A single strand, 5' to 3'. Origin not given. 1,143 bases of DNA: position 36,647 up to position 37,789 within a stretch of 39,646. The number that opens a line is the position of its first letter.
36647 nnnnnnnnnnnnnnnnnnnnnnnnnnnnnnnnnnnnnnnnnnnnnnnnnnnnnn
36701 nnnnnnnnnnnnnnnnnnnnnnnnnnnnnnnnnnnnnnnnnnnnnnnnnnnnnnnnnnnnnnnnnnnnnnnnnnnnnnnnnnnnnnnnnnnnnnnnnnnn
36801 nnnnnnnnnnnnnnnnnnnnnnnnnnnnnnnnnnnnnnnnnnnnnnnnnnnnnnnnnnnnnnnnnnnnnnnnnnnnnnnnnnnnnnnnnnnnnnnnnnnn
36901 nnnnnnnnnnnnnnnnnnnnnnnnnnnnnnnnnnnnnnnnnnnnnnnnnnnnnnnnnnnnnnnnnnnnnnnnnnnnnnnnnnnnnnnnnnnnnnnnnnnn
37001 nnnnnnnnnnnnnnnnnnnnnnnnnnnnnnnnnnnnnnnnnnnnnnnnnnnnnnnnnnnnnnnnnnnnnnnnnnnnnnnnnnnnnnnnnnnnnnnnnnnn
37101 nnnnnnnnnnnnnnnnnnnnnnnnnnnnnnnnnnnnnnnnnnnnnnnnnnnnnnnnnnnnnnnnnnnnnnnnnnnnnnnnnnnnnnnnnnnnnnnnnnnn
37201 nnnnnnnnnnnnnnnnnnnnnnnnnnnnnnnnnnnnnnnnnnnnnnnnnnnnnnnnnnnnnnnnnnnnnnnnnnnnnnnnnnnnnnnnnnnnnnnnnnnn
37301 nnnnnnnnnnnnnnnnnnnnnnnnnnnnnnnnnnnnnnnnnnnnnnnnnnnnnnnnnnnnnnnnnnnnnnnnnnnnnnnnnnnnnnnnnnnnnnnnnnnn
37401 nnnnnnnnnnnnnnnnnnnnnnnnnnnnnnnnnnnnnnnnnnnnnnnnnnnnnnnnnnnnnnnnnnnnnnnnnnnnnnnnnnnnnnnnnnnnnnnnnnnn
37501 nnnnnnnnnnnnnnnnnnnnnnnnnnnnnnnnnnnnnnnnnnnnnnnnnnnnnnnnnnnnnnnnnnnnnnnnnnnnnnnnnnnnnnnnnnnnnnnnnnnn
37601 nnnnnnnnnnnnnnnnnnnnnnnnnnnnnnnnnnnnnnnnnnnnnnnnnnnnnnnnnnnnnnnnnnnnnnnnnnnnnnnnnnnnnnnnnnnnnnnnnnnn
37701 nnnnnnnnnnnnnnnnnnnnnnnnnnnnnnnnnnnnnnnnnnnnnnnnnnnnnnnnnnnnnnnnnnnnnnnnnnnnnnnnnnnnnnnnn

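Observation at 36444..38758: AT-rich Pol-beta nucleotidyltransferase plus radical SAM module at the 3' end of the early operon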

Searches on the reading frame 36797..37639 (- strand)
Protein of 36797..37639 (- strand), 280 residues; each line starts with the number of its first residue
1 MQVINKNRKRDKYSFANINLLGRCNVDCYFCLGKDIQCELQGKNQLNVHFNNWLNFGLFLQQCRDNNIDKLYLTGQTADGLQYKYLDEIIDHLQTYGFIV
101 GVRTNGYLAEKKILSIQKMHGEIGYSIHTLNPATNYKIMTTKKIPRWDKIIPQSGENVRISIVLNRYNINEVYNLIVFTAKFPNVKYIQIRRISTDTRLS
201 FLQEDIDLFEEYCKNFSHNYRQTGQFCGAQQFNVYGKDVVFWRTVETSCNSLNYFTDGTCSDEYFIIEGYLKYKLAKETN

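Call 3: search_protein_families(library=pfam, proteins=[window:36797-37639:-], max_evalue=0.1)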
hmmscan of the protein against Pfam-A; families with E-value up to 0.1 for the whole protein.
window:36797-37639:- (280 aa): 2 families
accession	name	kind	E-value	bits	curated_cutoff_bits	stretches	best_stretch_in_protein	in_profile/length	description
PF04055.27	Radical_SAM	-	3.7e-05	24.4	29.5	1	19-146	2-128/166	Radical SAM superfamily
PF09607.16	BrkDBD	-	0.024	15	23.4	0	218-248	21-51/58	Brinker DNA-binding domain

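Call 4: search_protein_families(library=ncbifam, proteins=[window:36797-37639:-], max_evalue=0.1)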
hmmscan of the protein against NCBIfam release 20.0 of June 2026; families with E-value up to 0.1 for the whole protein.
window:36797-37639:- (280 aa): 7 families
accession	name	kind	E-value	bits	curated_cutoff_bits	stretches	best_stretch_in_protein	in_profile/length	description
TIGR02668.1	moaA_archaeal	equivalog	3.3e-08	32.9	325.25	1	18-223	14-220/303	GTP 3',8-cyclase MoaA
NF038283.1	viperin_w_prok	equivalog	7e-08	32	180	1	17-219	5-216/281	viperin family antiviral radical SAM protein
TIGR04317.1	W_rSAM_matur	equivalog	5.4e-07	29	380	1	18-182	8-174/349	tungsten cofactor oxidoreductase radical SAM maturase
TIGR02666.1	moaA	equivalog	1.6e-06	27.3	284.05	1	18-197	14-199/336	GTP 3',8-cyclase MoaA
NF001199.0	PRK00164.2-1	equivalog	2.6e-05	23.5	231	1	17-190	15-187/308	GTP 3',8-cyclase MoaA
TIGR02495.1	NrdG2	equivalog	0.0096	15.3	131.15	1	24-110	26-103/193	anaerobic ribonucleoside-triphosphate reductase activating protein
TIGR04051.1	rSAM_NirJ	equivalog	0.018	14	515.45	1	19-129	7-110/354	heme d1 biosynthesis radical SAM protein NirJ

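Call 5: search_protein_families(library=phrogs, proteins=[window:36797-37639:-], max_evalue=0.01)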
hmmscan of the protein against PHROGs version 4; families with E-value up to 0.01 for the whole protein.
window:36797-37639:- (280 aa): 1 family
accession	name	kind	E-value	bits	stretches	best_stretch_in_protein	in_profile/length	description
phrog_21308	-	other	4.6e-05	22.7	1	4-108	403-502/735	radical SAM domain-containing protein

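Call 6: search_protein_families(library=padloc, proteins=[window:36797-37639:-], max_evalue=0.1)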
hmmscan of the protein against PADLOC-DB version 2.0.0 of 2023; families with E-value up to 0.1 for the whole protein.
window:36797-37639:- (280 aa): 2 families
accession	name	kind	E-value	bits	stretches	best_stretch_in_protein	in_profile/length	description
PDLC02903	pVip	-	2e-11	41.9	1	17-215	3-192/257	Viperins not associated with kinases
PDLC02904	pVip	-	4.5e-08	30.9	1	17-216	6-200/262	Viperins associated with kinases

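Call 8: search_dna_similar(query=window:36797-37639:-, collection=phages, mode=protein, max_rows=40)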
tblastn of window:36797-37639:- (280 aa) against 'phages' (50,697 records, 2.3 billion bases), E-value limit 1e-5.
No match.

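Call 12: find_homologous_proteins(query=window:36797-37639:-, max_evalue=0.001)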
Query window:36797-37639:- (280 aa): 720 proteins with E <= 0.001 among 1049 candidates; the best 120 are listed.
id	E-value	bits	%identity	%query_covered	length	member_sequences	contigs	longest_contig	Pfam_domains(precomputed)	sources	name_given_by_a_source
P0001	9.7e-137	473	74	98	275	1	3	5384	-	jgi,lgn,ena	jgi:MoaA/NifB/PqqE/SkfB family radical SAM enzyme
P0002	1.6e-127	443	71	96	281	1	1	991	PF04055.28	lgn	-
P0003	1.9e-127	442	69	99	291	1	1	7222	PF04055.28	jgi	jgi:MoaA/NifB/PqqE/SkfB family radical SAM enzyme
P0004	5.8e-125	434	71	96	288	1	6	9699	PF04055.28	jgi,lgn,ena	-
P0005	4.4e-124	431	70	97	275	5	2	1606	PF04055.28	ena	-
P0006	6.4e-124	431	70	98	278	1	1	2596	PF04055.28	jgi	jgi:molybdenum cofactor biosynthesis enzyme MoaA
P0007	1.0e-123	430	68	98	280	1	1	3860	PF04055.28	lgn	-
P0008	1.4e-123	430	71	97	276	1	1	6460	PF04055.28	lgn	-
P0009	1.5e-123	430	68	99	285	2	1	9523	PF04055.28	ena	-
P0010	2.4e-123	429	71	96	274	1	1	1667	PF04055.28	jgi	jgi:molybdenum cofactor biosynthesis enzyme MoaA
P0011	3.5e-123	428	68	98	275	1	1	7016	PF04055.28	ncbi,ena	-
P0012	1.0e-122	427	70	96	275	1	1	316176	PF04055.28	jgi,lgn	jgi:molybdenum cofactor biosynthesis enzyme MoaA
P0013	3.5e-122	425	68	99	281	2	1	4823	PF04055.28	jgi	-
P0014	4.7e-122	425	68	98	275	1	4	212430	PF04055.28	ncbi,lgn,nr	ncbi:MAG: hypothetical protein HYW23_03845 [Candidatus Aenigmarchaeota archaeon]|nr:hypothetical pro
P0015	2.9e-121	422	68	98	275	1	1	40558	PF04055.28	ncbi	-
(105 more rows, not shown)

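Call 14: find_encoding_contigs(protein=P0012, flank=6000, max_places=3)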
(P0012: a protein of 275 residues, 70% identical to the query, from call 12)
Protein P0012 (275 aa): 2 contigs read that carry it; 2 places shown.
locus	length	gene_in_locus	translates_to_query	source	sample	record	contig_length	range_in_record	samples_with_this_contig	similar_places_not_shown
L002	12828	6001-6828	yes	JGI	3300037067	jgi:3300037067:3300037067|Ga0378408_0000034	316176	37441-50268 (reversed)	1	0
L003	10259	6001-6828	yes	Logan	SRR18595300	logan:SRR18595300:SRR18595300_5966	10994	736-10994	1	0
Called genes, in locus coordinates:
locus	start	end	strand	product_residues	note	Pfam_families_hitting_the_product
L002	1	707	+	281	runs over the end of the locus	-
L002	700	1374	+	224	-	PF17898:GerD (faint)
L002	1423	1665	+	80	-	-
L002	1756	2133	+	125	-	PF27402:Y4mA_C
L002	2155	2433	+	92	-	-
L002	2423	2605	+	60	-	-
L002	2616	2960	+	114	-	-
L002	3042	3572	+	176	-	-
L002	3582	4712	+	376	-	-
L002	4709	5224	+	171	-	-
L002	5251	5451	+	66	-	-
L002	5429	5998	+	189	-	PF00293:NUDIX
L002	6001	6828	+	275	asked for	PF04055:Radical_SAM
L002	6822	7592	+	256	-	PF01464:SLT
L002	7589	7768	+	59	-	-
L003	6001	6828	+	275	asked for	PF04055:Radical_SAM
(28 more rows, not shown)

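Call 15: find_encoding_contigs(protein=P0014, flank=6000, max_places=3)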
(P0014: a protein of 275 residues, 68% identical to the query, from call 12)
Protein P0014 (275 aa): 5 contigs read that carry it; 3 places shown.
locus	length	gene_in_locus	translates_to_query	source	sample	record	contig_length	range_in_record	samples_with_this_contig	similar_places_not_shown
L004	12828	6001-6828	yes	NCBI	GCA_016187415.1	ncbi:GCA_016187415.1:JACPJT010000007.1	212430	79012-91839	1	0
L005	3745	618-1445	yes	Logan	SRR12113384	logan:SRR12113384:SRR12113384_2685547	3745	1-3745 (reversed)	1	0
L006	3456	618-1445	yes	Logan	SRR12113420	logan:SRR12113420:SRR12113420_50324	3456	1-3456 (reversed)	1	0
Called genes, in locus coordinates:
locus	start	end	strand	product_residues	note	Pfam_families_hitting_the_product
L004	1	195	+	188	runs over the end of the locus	PF01015:Ribosomal_S3Ae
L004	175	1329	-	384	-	PF02163:Peptidase_M50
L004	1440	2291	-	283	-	PF25133:TYW2_N_2, PF02475:TRM5-TYW2_MTfase, PF09445:Methyltransf_15 (weak)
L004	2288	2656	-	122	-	-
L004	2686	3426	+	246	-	PF00590:TP_methylase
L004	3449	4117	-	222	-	-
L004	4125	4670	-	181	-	-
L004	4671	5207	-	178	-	-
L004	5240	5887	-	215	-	-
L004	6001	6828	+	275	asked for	PF04055:Radical_SAM (weak)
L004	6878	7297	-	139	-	-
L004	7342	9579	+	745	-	PF00437:T2SSE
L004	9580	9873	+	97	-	-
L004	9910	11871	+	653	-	-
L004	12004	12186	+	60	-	-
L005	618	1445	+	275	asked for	PF04055:Radical_SAM (weak)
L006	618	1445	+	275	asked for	PF04055:Radical_SAM (weak)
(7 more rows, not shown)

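Call 17: find_related_loci(query=window:36797-37639:-, collection=viral_contigs, flank=6000)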
Query window:36797-37639:- (280 aa) in viral_contigs; peptide patterns used: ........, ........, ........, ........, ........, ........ (x = any residue, [..] = any of these).
12 stretches matched a pattern; 4 encode a relative of the query (tblastn E <= 1e-3); 4 distinct loci.
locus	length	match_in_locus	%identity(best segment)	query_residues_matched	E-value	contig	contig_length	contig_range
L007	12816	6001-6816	69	1-272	7e-128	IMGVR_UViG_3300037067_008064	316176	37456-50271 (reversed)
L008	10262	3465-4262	51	6-272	8e-93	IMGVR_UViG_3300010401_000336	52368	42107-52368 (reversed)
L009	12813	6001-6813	48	2-272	5e-85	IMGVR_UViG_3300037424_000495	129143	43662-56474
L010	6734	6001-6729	45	2-244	3e-71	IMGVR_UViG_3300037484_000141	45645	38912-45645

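Call 18: search_solved_structures(query=window:36797-37639:-, max_evalue=1)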
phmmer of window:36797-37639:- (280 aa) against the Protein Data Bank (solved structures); distinct sequences matched with E-value up to 1: 0.

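Call 28: find_related_loci(query=A1, collection=viral_contigs, flank=6000)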
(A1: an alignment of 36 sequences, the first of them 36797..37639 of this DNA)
Query A1 (280 aa) in viral_contigs; peptide patterns used: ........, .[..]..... (x = any residue, [..] = any of these).
107 stretches matched a pattern; 35 encode a relative of the query (tblastn E <= 1e-3); 35 distinct loci.
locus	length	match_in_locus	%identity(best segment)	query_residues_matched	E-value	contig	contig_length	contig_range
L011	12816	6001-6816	70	1-272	1e-128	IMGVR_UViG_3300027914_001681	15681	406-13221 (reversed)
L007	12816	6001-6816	69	1-272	7e-127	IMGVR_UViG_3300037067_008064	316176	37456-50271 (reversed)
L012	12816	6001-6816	70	1-272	4e-126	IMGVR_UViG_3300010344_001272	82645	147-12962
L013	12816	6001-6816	70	1-272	4e-126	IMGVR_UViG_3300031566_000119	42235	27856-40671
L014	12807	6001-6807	68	4-272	2e-123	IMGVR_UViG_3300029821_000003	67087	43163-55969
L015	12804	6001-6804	66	6-272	1e-118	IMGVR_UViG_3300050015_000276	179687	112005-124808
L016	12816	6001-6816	65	4-273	6e-114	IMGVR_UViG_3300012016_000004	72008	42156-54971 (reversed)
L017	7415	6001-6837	63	4-280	4e-114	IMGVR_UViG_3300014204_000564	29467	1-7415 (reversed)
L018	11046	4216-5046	61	2-278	4e-111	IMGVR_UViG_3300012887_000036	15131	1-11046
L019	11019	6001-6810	63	4-271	1e-108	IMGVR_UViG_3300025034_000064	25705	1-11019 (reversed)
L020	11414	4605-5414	63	4-271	1e-108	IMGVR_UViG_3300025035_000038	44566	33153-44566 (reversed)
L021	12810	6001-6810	63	4-271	1e-108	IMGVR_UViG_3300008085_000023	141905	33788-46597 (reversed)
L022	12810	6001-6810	63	4-271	1e-108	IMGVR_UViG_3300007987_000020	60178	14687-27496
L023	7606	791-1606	62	3-274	1e-107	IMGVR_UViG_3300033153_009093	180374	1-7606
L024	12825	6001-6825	54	4-279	6e-101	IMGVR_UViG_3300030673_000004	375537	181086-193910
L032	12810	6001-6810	51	5-272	4e-82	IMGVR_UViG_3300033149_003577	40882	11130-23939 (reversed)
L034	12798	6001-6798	47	6-272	4e-82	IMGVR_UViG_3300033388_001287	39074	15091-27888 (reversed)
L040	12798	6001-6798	47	6-272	2e-83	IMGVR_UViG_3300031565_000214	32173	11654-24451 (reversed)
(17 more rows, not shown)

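Call 29: find_related_loci(query=A1, collection=genome_contigs, flank=6000)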
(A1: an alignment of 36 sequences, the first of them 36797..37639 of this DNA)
Query A1 (280 aa) in genome_contigs; peptide patterns used: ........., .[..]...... (x = any residue, [..] = any of these).
68 stretches matched a pattern; 18 encode a relative of the query (tblastn E <= 1e-3); 18 distinct loci.
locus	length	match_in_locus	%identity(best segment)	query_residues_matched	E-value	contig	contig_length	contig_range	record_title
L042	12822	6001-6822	68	3-276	3e-126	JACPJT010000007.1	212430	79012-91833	MAG: Candidatus Aenigmatarchaeota archaeon isolate NC_groundwater_475_Ag_S-0.1um_40_10 S35_SO-1_scaffold_363832, whole g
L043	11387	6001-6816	67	4-275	2e-124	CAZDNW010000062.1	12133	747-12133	MAG TPA_asm: uncultured Candidatus Saccharibacteria bacterium isolate binchicken_co219_61 genome assembly, contig: k141_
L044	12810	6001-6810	66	3-272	9e-122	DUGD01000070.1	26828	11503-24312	MAG TPA_asm: Candidatus Woesearchaeota archaeon isolate UBA10207 contig_10854, whole genome shotgun sequence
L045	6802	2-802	64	6-272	1e-117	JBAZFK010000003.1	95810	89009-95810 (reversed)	MAG: Candidatus Nanoarchaeia archaeon isolate SO_2017_LW3_149 NODE_417_length_95810_cov_4.267947_LW162_2017, whole genom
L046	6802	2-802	65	6-272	1e-117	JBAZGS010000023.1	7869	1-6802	MAG: Candidatus Nanoarchaeia archaeon isolate SO_2017_LW3_51 NODE_30928_length_7869_cov_5.160036_LW162_2017, whole genom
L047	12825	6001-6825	61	1-274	2e-110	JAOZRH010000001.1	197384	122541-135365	MAG: Candidatus Neomarinimicrobiota bacterium isolate GMC6.concoct.244 GMC6_4_length_197384_cov_12.510072, whole genome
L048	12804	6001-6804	58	3-271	8e-105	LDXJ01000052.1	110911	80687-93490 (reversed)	Peptococcaceae bacterium CEB3 CEB3_contig000052, whole genome shotgun sequence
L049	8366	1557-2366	55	3-272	8e-102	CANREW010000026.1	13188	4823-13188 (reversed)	MAG: uncultured Clostridia bacterium isolate Lapin-024__bin78 genome assembly, contig: Lapin-024__NODE_5984_length_13188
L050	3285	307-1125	50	2-270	4e-87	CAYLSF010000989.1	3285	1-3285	MAG TPA_asm: uncultured Saprospiraceae bacterium isolate SRP135972_co1_130 genome assembly, contig: NODE_53540_length_32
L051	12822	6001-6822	47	2-274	5e-82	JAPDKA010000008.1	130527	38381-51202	MAG: archaeon isolate S5B12_HD70 c_000000000050, whole genome shotgun sequence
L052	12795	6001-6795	49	6-271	1e-80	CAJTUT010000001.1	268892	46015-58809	MAG TPA_asm: uncultured Bacilli bacterium isolate MGBC114289 genome assembly, contig: MGBC114289.1, whole genome shotgun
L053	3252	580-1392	47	3-272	7e-77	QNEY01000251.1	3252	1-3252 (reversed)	MAG: Gammaproteobacteria bacterium isolate B21_G2 B21_Guay2_scaffold_29084, whole genome shotgun sequence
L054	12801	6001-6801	48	6-274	4e-76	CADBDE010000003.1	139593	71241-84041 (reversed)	MAG: uncultured Erysipelotrichaceae bacterium isolate RUG13868 genome assembly, contig: RUG13868_asm_3, whole genome sho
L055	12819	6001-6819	45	1-271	1e-63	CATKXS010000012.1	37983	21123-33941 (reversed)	MAG TPA_asm: uncultured Clostridia bacterium isolate MGG03635_1680015435 genome assembly, contig: ERR2844015_3701, whole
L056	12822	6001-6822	45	3-276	2e-79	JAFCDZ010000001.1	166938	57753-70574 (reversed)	Candidatus Pacearchaeota archaeon isolate Meg22_1012_Bin_191 Meg22_1012_Bin_191_scaffold_20, whole genome shotgun sequen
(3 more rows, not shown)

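Call 31: search_protein_representatives(protein=window:36797-37639:-)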
Query: 280 residues. Proteins with E-value up to 0.001 (for the whole library): 209; up to 1e-10: 118; up to 1e-30: 55. The best 150 are listed.
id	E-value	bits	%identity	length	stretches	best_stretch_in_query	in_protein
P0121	5.3e-81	288.3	52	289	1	3-274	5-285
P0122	9.1e-76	271.1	47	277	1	6-278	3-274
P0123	1.3e-75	270.6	51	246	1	37-274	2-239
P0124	7.7e-74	264.8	46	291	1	6-274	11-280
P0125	1.4e-72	260.7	46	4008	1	4-274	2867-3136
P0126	2.2e-70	253.5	46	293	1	5-276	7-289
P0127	3.3e-68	246.3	47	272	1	10-274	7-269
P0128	4.1e-67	242.7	46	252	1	6-252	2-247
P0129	1.1e-66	241.4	44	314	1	5-273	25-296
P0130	9.9e-66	238.2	43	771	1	6-274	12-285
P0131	2.4e-65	236.9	42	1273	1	3-274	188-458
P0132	1.3e-63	231.2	44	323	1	4-271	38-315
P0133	6.8e-63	228.9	45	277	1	6-272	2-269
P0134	1.6e-62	227.6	44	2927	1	3-273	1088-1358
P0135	4.1e-62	226.3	42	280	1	4-272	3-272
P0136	2.3e-61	223.9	41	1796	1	3-272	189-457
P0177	9.2e-29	116.9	31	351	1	5-269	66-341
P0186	1.8e-22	96.2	31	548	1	8-268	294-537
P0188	8.7e-22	94.0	30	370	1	13-272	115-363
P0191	1.8e-21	93.0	32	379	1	3-267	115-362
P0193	1.1e-20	90.4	29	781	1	5-267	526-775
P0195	8.5e-20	87.5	32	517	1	12-266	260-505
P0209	3.4e-15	72.4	30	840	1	11-267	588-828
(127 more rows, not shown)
